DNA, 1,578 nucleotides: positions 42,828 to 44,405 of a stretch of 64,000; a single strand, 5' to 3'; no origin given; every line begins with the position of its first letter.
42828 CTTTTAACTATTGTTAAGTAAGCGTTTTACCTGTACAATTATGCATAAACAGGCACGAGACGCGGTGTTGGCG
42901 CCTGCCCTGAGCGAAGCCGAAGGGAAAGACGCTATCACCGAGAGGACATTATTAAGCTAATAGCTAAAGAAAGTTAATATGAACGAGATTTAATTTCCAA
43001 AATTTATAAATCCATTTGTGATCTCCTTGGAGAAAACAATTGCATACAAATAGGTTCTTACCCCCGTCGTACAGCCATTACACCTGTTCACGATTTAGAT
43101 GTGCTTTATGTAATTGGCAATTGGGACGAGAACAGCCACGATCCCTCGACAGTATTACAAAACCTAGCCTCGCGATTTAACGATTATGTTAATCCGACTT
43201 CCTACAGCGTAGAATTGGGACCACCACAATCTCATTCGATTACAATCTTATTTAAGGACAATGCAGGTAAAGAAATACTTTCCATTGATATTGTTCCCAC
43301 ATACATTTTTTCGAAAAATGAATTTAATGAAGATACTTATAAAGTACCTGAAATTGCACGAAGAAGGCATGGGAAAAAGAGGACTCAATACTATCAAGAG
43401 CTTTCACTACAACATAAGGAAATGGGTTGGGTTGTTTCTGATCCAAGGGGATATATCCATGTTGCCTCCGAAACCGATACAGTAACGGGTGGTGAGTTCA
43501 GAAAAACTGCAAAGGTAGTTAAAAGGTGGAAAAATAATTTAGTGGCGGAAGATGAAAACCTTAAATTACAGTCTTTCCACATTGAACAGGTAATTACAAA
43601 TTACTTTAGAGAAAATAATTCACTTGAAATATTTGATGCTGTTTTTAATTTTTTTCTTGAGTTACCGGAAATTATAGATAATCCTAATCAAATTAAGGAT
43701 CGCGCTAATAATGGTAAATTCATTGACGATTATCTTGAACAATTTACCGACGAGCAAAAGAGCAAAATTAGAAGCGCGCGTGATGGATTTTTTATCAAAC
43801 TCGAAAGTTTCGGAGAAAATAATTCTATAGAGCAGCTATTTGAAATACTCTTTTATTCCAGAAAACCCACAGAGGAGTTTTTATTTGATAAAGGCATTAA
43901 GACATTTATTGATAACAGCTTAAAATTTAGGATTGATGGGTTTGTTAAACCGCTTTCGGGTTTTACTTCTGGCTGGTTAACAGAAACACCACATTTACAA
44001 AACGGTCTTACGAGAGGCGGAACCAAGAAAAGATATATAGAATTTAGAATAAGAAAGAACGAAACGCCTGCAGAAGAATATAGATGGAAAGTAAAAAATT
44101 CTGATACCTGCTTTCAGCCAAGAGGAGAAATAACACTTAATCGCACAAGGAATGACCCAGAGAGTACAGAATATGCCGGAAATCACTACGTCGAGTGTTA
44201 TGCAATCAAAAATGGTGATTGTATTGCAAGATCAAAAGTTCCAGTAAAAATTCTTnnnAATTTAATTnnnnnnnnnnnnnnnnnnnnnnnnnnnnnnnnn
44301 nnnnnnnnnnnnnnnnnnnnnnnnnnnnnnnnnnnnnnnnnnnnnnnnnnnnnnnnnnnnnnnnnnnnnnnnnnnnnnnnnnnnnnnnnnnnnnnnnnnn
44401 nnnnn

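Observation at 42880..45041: Two-gene module: frameshifted cGAS/DncV-like nucleotidyltransferase followed by a HEPN-motif protein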

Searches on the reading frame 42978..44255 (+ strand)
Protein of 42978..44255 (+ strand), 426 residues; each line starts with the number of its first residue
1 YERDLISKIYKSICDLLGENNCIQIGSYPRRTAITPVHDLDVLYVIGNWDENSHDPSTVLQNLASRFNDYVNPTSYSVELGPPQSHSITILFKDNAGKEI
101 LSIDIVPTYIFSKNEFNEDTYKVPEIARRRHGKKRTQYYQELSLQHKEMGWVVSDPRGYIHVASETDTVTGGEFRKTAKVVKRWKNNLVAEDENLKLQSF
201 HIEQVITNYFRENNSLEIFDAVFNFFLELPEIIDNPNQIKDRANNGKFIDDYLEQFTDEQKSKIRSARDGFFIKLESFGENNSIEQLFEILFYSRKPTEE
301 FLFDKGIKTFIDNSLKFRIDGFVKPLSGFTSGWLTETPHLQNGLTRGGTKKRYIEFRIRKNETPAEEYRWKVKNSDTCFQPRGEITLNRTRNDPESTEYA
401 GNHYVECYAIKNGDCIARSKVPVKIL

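Call 5: search_protein_families(library=pfam, proteins=[window:42978-44255:+], max_evalue=1)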
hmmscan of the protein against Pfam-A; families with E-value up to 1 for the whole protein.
window:42978-44255:+ (426 aa): 4 families
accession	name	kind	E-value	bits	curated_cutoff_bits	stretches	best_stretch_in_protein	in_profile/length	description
PF18134.7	AGS_C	-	2e-13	50.9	26.7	1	350-425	47-128/129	Adenylyl/Guanylyl and SMODS C-terminal sensor domain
PF18144.7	SMODS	-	0.00015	22.5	26.5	1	21-126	48-143/164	Second Messenger Oligonucleotide or Dinucleotide Synthetase domain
PF13532.12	2OG-FeII_Oxy_2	-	0.027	15.1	31.2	1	131-215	30-108/194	2OG-Fe(II) oxygenase superfamily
PF10916.13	DUF2712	-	0.14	13.3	22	0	166-198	11-42/111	Protein of unknown function (DUF2712)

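Call 6: search_protein_families(library=padloc, proteins=[window:42978-44255:+], max_evalue=1)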
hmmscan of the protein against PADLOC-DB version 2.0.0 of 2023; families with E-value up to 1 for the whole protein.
window:42978-44255:+ (426 aa): 33 families (the best 25 are shown)
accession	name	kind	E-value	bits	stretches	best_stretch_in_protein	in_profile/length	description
PDLC00785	Cyclase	-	4e-196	650.5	1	2-425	24-441/443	oligonucleotide-cyclase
PDLC00796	Cyclase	-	1.3e-32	111.6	1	19-425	44-429/432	oligonucleotide-cyclase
PDLC00823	Cyclase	-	2.9e-25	87.5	1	15-266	39-249/285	oligonucleotide-cyclase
PDLC00809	Cyclase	-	8.5e-17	59.7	2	23-129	46-148/295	oligonucleotide-cyclase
PDLC00793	Cyclase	-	2.6e-15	54.5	1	349-425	376-460/462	oligonucleotide-cyclase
PDLC00805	Cyclase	-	6.7e-13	46.7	1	20-267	64-279/314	oligonucleotide-cyclase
PDLC00778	Cyclase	-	2.3e-12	44.5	1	349-425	372-453/455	oligonucleotide-cyclase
PDLC00803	Cyclase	-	2.6e-12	44.9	1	22-267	47-238/253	oligonucleotide-cyclase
PDLC00802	Cyclase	-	7.6e-12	43.1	2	151-267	185-293/332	oligonucleotide-cyclase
PDLC00808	Cyclase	-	3.3e-11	41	2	171-227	177-233/325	oligonucleotide-cyclase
PDLC00822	Cyclase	-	4.6e-11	40.7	1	25-213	51-254/375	oligonucleotide-cyclase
PDLC00824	Cyclase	-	1.5e-10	38.5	2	349-425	363-445/466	oligonucleotide-cyclase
PDLC00770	Cyclase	-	1.9e-10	38.2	1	350-420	424-502/509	oligonucleotide-cyclase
PDLC00792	Cyclase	-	2.1e-10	38.4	2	20-68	46-98/236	oligonucleotide-cyclase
PDLC00810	Cyclase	-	2.6e-10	38.3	1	22-213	49-207/335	oligonucleotide-cyclase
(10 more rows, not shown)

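Call 7: search_protein_families(library=ncbifam, proteins=[window:42978-44255:+], max_evalue=1)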
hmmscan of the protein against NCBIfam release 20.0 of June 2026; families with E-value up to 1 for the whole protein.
window:42978-44255:+ (426 aa): 3 families
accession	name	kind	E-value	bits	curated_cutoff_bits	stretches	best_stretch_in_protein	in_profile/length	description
NF041117.1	CBASS_cyclase_b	equivalog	2.3e-26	93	200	1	15-267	31-247/275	CBASS oligonucleotide cyclase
NF041116.1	CBASS_cyclase_a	equivalog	4.7e-10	39.1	200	1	23-227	49-228/317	CBASS oligonucleotide cyclase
NF041078.1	cGAS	equivalog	3.3e-06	26.5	150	1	26-282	66-321/339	CBASS cGAMP synthase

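Call 9: find_homologous_proteins(query=window:42978-44255:+)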
Query window:42978-44255:+ (426 aa): 712 proteins with E <= 0.001 among 2433 candidates; the best 120 are listed.
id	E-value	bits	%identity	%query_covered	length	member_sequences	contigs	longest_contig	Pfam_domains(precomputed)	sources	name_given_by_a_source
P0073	6.7e-271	917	92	100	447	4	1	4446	PF18134.8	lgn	-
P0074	1.1e-255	867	87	100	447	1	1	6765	PF18134.8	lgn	-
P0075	7.3e-248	841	85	100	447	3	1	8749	PF18134.8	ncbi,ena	-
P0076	3.4e-242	822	83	100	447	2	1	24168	PF18134.8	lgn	-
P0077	6.0e-220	749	73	100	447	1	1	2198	PF18144.8,PF18134.8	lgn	-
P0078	1.1e-200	685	70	100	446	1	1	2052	PF18144.8,PF18134.8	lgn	-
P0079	7.0e-198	676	69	100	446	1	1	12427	PF18144.8,PF18134.8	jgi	jgi:predicted nucleotidyltransferase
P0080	3.3e-196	671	68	100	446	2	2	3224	PF18144.8,PF18134.8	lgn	-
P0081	8.0e-196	669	69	100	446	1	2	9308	PF18144.8,PF18134.8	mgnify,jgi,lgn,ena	mgnify:CR=1 FL=1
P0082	2.1e-192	658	67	100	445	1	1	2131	PF18144.8,PF18134.8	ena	-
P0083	4.1e-192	657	68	100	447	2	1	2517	PF18144.8,PF18134.8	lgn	-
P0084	1.2e-190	652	66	100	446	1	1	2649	PF18144.8,PF18134.8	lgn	-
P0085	2.9e-190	651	64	100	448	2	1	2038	PF18134.8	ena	-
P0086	2.9e-190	651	66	100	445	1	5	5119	PF18144.8,PF18134.8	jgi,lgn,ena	-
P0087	1.1e-188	646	65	100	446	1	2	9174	PF18144.8,PF18134.8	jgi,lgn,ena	-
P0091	7.9e-188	643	65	100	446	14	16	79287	PF18144.8,PF18134.8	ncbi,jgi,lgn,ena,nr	ncbi:MAG TPA: hypothetical protein PKX30_02920 [Candidatus Pacearchaeota archaeon]|jgi:hypothetical 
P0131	9.5e-163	560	59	100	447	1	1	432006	PF18134.8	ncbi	ncbi:MAG: hypothetical protein WA092_01295 [Minisyncoccales bacterium]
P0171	8.6e-142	491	56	89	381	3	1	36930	PF18134.8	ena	-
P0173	3.8e-141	489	57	84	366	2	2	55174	PF18134.8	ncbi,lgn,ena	-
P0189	3.9e-131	456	49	100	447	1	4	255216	PF18144.8,PF18134.8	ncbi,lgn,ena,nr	ncbi:hypothetical protein KAI58_02960 [Candidatus Gracilibacteria bacterium]|nr:hypothetical protein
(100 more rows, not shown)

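Call 11: find_encoding_contigs(protein=P0073, flank=5000, max_places=4)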
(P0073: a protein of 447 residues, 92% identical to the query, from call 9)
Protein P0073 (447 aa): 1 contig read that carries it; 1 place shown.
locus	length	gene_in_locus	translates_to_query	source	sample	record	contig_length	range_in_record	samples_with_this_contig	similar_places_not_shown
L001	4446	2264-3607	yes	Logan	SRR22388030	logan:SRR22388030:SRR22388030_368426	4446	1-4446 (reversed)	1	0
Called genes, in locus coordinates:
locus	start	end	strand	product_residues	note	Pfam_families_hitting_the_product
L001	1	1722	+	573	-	?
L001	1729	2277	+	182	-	-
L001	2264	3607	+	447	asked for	PF18134:AGS_C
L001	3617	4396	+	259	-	-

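Call 26: search_protein_families(library=padloc, proteins=[L001:1729-2274:+], max_evalue=0.01)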
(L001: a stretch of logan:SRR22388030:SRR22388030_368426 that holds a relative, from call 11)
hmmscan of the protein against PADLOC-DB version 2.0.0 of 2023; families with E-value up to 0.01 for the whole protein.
L001:1729-2274:+ (182 aa): 3 families
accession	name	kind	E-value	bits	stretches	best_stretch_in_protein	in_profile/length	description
PDLC00664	Effector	-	3.6e-64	214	1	6-182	2-174/174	1TM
PDLC01057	C3a59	-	1.3e-35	121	1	10-181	4-167/167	trans-membrane (TM)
PDLC01158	Mem_04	-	3.4e-05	21.6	0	146-177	177-207/212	"Membrane protein (2TM at N-terminus and a globular domain) in type III operon, could be a CARF domain diverged beyond r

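Call 34: find_encoding_contigs(protein=P0076, flank=4000, max_places=3)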
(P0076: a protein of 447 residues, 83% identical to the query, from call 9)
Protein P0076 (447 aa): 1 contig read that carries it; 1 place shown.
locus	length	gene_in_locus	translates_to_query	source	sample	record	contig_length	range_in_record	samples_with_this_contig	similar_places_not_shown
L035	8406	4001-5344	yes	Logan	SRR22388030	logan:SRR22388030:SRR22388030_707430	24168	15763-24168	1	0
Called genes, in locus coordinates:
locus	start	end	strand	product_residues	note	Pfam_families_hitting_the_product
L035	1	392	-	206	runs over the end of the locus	PF26593:TraC-like (weak)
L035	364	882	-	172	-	-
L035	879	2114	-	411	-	PF18895:T4SS_pilin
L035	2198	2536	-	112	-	PF04956:TrbC, PF18895:T4SS_pilin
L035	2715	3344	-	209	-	PF01726:LexA_DNA_bind, PF00717:Peptidase_S24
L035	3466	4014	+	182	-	-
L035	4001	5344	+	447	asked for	PF18134:AGS_C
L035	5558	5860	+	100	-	PF11171:DUF2958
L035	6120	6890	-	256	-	-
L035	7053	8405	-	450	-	?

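Call 35: find_encoding_contigs(protein=P0091, flank=4000, max_places=5)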
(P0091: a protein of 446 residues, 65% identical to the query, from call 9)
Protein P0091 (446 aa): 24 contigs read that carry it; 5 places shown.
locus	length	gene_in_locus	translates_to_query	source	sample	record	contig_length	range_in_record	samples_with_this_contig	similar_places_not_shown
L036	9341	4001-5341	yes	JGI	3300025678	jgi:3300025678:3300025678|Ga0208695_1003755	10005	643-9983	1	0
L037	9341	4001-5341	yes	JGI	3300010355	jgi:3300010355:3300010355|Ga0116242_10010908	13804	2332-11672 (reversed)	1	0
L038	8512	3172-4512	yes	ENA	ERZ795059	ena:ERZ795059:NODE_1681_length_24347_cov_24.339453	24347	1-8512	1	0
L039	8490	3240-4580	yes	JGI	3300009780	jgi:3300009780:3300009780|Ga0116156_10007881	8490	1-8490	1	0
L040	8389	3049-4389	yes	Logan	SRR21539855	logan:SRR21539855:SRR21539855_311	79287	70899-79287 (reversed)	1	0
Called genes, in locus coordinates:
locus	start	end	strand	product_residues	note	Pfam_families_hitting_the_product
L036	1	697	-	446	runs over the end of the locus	?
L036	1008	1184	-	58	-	-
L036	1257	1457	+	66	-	PF12844:HTH_19, PF13560:HTH_31 (weak), PF01381:HTH_3, PF13443:HTH_26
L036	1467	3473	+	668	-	PF12564:TypeIII_RM_meth, PF01555:N6_N4_Mtase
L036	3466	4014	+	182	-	-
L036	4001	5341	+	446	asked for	PF18144:SMODS (weak), PF18134:AGS_C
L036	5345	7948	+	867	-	PF00270:DEAD, PF04851:ResIII, PF27159:HI_1054_N, PF27365:HI_1054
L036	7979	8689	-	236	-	PF02517:Rce1-like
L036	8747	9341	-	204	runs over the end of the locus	?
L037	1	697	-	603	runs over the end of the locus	PF00501:AMP-binding, PF23562:AMP-binding_C_3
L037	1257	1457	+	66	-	PF12844:HTH_19, PF13560:HTH_31 (weak), PF01381:HTH_3, PF13443:HTH_26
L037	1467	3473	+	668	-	PF12564:TypeIII_RM_meth, PF01555:N6_N4_Mtase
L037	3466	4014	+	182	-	-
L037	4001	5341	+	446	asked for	PF18144:SMODS (weak), PF18134:AGS_C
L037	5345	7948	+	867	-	PF00270:DEAD, PF04851:ResIII, PF27159:HI_1054_N, PF27365:HI_1054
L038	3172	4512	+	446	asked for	PF18144:SMODS (weak), PF18134:AGS_C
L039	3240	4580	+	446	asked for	PF18144:SMODS (weak), PF18134:AGS_C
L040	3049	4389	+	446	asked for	PF18144:SMODS (weak), PF18134:AGS_C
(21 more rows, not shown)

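Call 57: find_encoding_contigs(protein=P0131, flank=3000, max_places=2)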
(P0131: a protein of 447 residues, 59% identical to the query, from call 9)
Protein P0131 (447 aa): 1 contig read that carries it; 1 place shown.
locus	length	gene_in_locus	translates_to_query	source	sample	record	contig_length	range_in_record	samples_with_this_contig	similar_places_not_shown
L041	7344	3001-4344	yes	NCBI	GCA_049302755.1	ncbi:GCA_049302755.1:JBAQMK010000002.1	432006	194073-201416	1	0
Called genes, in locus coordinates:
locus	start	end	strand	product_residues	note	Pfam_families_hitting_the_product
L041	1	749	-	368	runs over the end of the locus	PF00145:DNA_methylase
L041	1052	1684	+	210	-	PF00717:Peptidase_S24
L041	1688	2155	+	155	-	PF18967:PycTM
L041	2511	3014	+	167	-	-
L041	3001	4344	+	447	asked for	PF18134:AGS_C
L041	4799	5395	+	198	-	PF00300:His_Phos_1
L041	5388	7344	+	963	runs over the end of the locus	PF00133:tRNA-synt_1, PF09334:tRNA-synt_1g (weak), PF08264:Anticodon_1, PF19302:DUF5915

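Call 58: find_encoding_contigs(protein=P0189, flank=3000, max_places=2)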
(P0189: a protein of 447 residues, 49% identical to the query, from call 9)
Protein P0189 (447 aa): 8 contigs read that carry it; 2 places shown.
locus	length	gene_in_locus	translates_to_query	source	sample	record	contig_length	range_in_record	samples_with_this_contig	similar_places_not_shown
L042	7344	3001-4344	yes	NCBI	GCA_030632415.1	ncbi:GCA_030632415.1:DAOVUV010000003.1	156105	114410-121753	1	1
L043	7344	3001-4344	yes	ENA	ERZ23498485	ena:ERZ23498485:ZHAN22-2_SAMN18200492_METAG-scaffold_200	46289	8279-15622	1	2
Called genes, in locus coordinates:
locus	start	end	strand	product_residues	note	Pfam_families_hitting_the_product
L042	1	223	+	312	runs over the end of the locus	PF17728:BsuBI_PstI_RE_N, PF06616:BsuBI_PstI_RE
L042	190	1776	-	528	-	PF02384:N6_Mtase, PF01170:UPF0020 (weak), PF07669:Eco57I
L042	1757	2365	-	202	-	PF01726:LexA_DNA_bind, PF08279:HTH_11 (faint), PF12802:MarR_2 (weak), PF12840:HTH_20 (weak), PF00717:Peptidase_S24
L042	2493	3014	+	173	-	-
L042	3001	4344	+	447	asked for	PF18144:SMODS (weak), PF18134:AGS_C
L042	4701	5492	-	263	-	-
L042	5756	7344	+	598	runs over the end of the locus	PF13196:DUF4012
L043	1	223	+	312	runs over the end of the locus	PF17728:BsuBI_PstI_RE_N, PF06616:BsuBI_PstI_RE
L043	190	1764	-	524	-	PF02384:N6_Mtase, PF01170:UPF0020 (weak), PF07669:Eco57I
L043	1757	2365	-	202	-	PF01726:LexA_DNA_bind, PF08279:HTH_11 (faint), PF12802:MarR_2 (weak), PF12840:HTH_20 (weak), PF00717:Peptidase_S24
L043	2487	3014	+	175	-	-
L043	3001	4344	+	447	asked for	PF18144:SMODS (weak), PF18134:AGS_C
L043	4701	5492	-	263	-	-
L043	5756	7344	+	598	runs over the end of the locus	PF13196:DUF4012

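Call 77: find_encoding_contigs(protein=P0171, flank=3000, max_places=2)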
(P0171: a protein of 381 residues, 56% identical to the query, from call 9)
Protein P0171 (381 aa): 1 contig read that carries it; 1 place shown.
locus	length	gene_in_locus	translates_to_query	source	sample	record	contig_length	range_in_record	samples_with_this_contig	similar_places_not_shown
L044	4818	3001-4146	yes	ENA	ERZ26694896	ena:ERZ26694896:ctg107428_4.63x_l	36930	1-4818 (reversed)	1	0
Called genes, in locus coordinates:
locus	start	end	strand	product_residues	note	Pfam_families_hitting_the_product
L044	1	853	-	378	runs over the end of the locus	PF01548:DEDD_Tnp_IS110, PF02371:Transposase_20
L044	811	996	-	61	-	PF01548:DEDD_Tnp_IS110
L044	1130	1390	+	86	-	PF01695:IstB_IS21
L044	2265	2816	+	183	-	-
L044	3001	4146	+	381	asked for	PF18134:AGS_C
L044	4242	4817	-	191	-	?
